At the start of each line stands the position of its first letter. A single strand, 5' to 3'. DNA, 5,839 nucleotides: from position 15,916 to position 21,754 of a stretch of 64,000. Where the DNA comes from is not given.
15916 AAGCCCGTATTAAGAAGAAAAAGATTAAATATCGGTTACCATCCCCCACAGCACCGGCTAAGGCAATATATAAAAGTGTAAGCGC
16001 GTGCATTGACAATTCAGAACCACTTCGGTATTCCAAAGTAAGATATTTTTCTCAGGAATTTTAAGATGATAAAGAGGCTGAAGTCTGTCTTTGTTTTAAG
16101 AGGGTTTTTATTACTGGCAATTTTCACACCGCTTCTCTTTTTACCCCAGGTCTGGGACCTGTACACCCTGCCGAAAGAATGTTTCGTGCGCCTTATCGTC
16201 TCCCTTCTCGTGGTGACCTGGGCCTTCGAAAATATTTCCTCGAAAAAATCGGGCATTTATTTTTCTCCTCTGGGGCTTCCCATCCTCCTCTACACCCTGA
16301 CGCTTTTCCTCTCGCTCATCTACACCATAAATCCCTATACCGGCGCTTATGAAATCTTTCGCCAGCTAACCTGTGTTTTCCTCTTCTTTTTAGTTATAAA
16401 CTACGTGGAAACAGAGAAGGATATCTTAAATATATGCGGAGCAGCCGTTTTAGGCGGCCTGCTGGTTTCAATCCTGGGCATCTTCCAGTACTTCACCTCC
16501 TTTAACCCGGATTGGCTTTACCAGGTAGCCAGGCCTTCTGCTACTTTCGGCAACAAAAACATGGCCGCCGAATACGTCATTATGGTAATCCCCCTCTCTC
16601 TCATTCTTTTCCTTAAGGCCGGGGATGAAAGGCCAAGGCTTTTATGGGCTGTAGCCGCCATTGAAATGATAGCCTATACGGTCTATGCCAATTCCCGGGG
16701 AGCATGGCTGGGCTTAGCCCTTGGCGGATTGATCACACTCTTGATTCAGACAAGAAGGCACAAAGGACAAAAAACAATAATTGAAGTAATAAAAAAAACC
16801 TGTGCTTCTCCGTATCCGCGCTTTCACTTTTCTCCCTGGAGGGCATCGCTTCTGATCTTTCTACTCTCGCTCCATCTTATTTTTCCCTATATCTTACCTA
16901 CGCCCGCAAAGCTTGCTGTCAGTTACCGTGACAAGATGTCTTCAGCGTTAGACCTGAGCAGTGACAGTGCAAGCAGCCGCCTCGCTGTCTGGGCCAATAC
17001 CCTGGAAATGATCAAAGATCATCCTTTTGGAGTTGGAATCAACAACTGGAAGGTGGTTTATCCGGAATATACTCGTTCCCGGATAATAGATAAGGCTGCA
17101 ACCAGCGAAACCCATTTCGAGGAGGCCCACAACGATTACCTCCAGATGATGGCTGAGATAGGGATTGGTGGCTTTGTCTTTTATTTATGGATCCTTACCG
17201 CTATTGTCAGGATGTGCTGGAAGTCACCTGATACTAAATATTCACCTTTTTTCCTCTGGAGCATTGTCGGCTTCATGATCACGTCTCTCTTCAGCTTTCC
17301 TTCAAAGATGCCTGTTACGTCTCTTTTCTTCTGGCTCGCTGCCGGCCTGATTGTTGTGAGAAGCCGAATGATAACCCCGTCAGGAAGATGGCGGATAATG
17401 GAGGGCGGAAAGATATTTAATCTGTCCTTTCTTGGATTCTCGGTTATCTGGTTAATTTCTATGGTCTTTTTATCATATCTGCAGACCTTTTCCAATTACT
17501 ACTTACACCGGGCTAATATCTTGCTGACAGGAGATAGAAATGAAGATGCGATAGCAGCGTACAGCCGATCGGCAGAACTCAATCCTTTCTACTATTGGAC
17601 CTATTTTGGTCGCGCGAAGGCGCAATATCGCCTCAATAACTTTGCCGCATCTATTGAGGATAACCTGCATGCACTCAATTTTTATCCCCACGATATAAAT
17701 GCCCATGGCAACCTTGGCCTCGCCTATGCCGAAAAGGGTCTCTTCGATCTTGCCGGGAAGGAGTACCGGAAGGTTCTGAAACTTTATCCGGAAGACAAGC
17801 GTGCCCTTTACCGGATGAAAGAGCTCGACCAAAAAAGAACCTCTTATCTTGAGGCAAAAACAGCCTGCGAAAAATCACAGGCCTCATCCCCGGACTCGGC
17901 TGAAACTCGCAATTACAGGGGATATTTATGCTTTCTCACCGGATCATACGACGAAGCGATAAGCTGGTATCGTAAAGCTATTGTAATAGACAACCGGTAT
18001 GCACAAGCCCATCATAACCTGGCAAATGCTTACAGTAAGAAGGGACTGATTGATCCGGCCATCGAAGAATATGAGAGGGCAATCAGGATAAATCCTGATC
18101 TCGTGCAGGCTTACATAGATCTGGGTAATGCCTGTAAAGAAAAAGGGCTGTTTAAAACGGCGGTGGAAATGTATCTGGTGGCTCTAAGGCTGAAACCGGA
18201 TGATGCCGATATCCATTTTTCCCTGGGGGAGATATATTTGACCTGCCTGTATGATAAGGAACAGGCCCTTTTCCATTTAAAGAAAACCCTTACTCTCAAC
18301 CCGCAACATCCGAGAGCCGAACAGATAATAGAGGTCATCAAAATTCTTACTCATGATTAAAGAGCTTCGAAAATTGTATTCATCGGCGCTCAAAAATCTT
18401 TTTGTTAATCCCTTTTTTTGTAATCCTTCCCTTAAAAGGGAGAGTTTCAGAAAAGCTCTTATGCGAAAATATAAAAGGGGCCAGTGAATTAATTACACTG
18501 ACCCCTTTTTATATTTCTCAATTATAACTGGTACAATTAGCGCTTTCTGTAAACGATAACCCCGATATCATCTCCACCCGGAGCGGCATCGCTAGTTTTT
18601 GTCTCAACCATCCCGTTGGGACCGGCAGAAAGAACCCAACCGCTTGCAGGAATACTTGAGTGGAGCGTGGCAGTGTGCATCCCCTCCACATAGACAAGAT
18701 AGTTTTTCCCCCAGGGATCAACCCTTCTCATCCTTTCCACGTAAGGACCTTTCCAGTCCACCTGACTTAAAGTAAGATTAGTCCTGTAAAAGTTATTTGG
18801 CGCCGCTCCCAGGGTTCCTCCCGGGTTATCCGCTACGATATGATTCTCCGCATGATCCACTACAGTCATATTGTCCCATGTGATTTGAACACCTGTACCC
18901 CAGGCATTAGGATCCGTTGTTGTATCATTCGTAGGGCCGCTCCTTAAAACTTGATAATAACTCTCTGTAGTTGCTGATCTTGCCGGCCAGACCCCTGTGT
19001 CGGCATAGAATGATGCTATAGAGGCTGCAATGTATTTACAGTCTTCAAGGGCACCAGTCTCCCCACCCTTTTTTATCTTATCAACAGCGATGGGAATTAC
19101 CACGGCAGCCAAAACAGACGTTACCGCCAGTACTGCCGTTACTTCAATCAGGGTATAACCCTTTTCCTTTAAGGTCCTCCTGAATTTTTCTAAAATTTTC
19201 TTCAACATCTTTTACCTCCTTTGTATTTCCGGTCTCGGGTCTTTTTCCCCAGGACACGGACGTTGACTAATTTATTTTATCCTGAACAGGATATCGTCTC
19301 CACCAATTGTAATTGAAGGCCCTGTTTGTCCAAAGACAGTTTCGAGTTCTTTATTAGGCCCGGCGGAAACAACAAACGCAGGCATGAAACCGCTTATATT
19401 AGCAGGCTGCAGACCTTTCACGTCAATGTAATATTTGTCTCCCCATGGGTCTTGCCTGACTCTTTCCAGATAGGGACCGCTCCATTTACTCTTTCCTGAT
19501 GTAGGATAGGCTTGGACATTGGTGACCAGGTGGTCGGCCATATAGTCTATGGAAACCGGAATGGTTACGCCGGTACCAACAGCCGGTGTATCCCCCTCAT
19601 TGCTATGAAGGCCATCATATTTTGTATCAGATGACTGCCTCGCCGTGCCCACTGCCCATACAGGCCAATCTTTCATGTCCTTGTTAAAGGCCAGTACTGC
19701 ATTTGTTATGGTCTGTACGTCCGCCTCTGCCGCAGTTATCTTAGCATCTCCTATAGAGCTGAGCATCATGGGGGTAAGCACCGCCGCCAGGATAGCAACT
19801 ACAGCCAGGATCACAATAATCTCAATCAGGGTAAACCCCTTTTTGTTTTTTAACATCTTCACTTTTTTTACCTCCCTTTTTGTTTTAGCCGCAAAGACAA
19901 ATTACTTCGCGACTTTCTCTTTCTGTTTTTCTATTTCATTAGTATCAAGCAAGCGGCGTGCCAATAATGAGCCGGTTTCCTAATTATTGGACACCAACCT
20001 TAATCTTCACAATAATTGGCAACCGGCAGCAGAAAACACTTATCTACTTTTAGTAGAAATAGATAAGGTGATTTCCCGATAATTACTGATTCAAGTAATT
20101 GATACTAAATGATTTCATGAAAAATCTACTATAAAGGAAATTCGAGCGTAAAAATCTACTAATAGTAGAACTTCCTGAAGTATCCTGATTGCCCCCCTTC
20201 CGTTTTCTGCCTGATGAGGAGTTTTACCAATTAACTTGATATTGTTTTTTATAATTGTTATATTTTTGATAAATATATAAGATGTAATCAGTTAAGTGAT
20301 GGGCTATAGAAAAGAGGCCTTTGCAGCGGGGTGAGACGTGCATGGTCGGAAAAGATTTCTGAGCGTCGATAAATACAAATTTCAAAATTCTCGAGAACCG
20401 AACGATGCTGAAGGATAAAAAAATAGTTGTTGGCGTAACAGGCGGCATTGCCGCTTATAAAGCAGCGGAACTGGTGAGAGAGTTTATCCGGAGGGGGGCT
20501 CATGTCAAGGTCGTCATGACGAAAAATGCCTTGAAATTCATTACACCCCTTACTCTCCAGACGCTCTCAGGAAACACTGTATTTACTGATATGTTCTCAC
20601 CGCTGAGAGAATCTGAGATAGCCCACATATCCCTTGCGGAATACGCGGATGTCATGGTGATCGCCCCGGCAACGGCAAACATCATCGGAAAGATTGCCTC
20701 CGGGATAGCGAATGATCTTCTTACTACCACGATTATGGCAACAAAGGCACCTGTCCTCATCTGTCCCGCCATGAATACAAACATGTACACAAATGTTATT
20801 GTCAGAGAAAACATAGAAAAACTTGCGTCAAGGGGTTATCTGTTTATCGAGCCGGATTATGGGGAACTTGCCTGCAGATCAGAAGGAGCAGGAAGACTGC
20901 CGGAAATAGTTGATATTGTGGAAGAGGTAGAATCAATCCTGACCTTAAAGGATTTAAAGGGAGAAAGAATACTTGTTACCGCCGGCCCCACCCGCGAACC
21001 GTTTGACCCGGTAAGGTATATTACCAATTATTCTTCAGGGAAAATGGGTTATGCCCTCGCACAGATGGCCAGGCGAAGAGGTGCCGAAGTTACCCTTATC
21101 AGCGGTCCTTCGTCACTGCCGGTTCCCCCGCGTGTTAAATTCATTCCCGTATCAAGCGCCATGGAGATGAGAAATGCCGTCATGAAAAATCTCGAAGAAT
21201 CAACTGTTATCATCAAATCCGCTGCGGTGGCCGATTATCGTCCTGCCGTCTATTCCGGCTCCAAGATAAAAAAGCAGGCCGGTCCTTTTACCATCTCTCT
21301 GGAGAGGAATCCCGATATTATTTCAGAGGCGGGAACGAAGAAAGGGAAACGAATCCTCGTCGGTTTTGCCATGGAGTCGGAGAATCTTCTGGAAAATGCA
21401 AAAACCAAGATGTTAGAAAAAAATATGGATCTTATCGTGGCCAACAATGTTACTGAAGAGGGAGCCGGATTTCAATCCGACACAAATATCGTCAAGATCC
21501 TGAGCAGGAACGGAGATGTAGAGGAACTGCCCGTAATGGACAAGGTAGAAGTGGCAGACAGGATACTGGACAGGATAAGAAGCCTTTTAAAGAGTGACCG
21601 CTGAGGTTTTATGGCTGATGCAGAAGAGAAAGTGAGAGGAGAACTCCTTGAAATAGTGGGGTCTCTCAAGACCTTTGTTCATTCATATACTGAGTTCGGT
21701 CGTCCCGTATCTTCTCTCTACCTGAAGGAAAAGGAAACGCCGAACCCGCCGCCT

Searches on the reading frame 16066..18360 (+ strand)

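Call 8: search_protein_families(library=pfam, proteins=[window:16066-18360:+])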
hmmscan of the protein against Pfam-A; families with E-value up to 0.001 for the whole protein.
window:16066-18360:+ (764 aa): 16 families
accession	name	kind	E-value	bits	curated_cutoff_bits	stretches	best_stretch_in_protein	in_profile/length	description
PF13414.12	TPR_11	-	1.7e-36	124.1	26.8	3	619-660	1-42/42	TPR repeat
PF00515.34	TPR_1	-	3.2e-30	103.1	27.8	3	646-678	1-33/34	Tetratricopeptide repeat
PF07719.23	TPR_2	-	2.7e-26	89.9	27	3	646-678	1-33/34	Tetratricopeptide repeat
PF13181.12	TPR_8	-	2.5e-24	83.8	25.7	1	646-678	1-33/34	Tetratricopeptide repeat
PF04932.20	Wzy_C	-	2.9e-22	79.5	31.7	1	199-374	4-149/149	O-Antigen ligase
PF13431.12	TPR_17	-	9.7e-21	72.7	24.4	0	635-660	2-27/34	Tetratricopeptide repeat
PF13432.12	TPR_16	-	1.1e-19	70.9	32.7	2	595-642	14-61/65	Tetratricopeptide repeat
PF13428.12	TPR_14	-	1.6e-17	62.7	23.5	0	647-688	2-43/44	Tetratricopeptide repeat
PF13424.12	TPR_12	-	7.5e-15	55.3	30.1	2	646-710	3-75/77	Tetratricopeptide repeat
PF14559.12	TPR_19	-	1.9e-12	47.7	25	1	626-678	5-57/68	Tetratricopeptide repeat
PF13176.12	TPR_7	-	7.6e-11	41.6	27.9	0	682-715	1-34/36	Tetratricopeptide repeat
PF13371.12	TPR_9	-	2e-07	31.3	35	0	654-717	3-66/73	Tetratricopeptide repeat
PF13174.12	TPR_6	-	2.4e-05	25.1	26.3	0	550-576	6-32/33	Tetratricopeptide repeat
PF23914.1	TPR_CcmH_CycH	-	0.00018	21.8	42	0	487-578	61-155/158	Cytochrome c-type biogenesis protein H TPR domain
PF25063.1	ARM_TT21_C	-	0.00031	21.1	35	0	648-727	97-177/209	Tetratricopeptide repeat protein 21 C-terminal ARM domain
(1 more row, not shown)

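Call 92: search_protein_families(library=pfam, max_evalue=0.00001, proteins=[L027:252-1640:-])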
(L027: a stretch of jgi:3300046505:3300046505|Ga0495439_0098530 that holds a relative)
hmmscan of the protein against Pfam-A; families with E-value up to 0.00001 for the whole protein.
L027:252-1640:- (462 aa): 2 families
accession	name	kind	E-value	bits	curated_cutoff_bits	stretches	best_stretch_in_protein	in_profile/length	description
PF02872.23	5_nucleotid_C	-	7.8e-19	68.8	23.6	1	186-335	19-148/158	5'-nucleotidase, C-terminal domain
PF00149.33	Metallophos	-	9.6e-06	26.6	21.5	0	25-86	127-190/191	Calcineurin-like phosphoesterase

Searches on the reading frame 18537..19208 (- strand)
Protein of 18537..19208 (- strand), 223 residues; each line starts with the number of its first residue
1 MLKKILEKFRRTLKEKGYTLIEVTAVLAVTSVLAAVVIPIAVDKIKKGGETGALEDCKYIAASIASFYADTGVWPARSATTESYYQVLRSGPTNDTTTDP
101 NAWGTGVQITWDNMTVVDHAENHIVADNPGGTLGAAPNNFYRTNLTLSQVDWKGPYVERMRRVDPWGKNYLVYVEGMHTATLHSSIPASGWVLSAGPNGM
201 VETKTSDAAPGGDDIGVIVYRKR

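Call 8: search_protein_families(library=pfam, proteins=[window:18537-19208:-])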
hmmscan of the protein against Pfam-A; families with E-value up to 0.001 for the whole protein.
window:18537-19208:- (223 aa): 2 families
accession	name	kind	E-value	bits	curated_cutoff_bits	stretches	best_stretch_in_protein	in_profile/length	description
PF07963.17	N_methyl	-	2.7e-05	24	21.2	1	14-37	3-26/27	Prokaryotic N-terminal methylation motif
PF08334.16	T2SSG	-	0.00021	21.7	21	0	150-179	54-83/108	Type II secretion system (T2SS), protein G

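Call 92: search_protein_families(library=pfam, max_evalue=0.00001, proteins=[L027:252-1640:-])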
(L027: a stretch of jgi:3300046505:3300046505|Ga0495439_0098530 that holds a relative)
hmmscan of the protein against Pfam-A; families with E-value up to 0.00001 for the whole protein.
L027:252-1640:- (462 aa): 2 families
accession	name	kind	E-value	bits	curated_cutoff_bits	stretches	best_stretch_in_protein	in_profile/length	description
PF02872.23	5_nucleotid_C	-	7.8e-19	68.8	23.6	1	186-335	19-148/158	5'-nucleotidase, C-terminal domain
PF00149.33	Metallophos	-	9.6e-06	26.6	21.5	0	25-86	127-190/191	Calcineurin-like phosphoesterase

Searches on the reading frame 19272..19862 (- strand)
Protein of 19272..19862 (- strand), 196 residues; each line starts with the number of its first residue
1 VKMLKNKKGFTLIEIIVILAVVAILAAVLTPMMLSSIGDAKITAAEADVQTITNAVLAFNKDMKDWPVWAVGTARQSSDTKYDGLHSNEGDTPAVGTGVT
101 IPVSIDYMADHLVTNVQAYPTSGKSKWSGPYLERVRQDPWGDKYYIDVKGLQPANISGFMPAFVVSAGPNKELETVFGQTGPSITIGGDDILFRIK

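Call 8: search_protein_families(library=pfam, proteins=[window:19272-19862:-])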
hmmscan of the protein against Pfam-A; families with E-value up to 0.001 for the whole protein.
window:19272-19862:- (196 aa): 2 families
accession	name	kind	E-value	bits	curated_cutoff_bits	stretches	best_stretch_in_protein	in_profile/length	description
PF08334.16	T2SSG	-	3.1e-09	37.3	21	1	119-150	48-80/108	Type II secretion system (T2SS), protein G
PF07963.17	N_methyl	-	1.4e-07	31.2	21.2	1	5-29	2-26/27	Prokaryotic N-terminal methylation motif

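Call 92: search_protein_families(library=pfam, max_evalue=0.00001, proteins=[L027:252-1640:-])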
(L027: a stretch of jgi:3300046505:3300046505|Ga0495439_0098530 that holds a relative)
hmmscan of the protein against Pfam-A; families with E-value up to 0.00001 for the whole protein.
L027:252-1640:- (462 aa): 2 families
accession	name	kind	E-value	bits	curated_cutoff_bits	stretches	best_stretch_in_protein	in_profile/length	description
PF02872.23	5_nucleotid_C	-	7.8e-19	68.8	23.6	1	186-335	19-148/158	5'-nucleotidase, C-terminal domain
PF00149.33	Metallophos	-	9.6e-06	26.6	21.5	0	25-86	127-190/191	Calcineurin-like phosphoesterase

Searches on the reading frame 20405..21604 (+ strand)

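Call 8: search_protein_families(library=pfam, proteins=[window:20405-21604:+])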
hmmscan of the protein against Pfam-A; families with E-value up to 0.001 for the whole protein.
window:20405-21604:+ (399 aa): 2 families
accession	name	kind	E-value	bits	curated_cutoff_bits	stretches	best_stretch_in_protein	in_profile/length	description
PF04127.22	DFP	-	2.9e-75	252.6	22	1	184-365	1-185/186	DNA/pantothenate metabolism flavoprotein C-terminal domain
PF02441.25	Flavoprotein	-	3e-38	131.4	22.7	1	5-177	1-160/162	Flavoprotein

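Call 92: search_protein_families(library=pfam, max_evalue=0.00001, proteins=[L027:252-1640:-])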
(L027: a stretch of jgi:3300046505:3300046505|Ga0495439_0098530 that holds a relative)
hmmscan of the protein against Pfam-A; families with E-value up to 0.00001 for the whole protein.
L027:252-1640:- (462 aa): 2 families
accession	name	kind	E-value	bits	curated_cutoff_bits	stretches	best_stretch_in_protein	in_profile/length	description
PF02872.23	5_nucleotid_C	-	7.8e-19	68.8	23.6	1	186-335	19-148/158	5'-nucleotidase, C-terminal domain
PF00149.33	Metallophos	-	9.6e-06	26.6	21.5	0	25-86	127-190/191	Calcineurin-like phosphoesterase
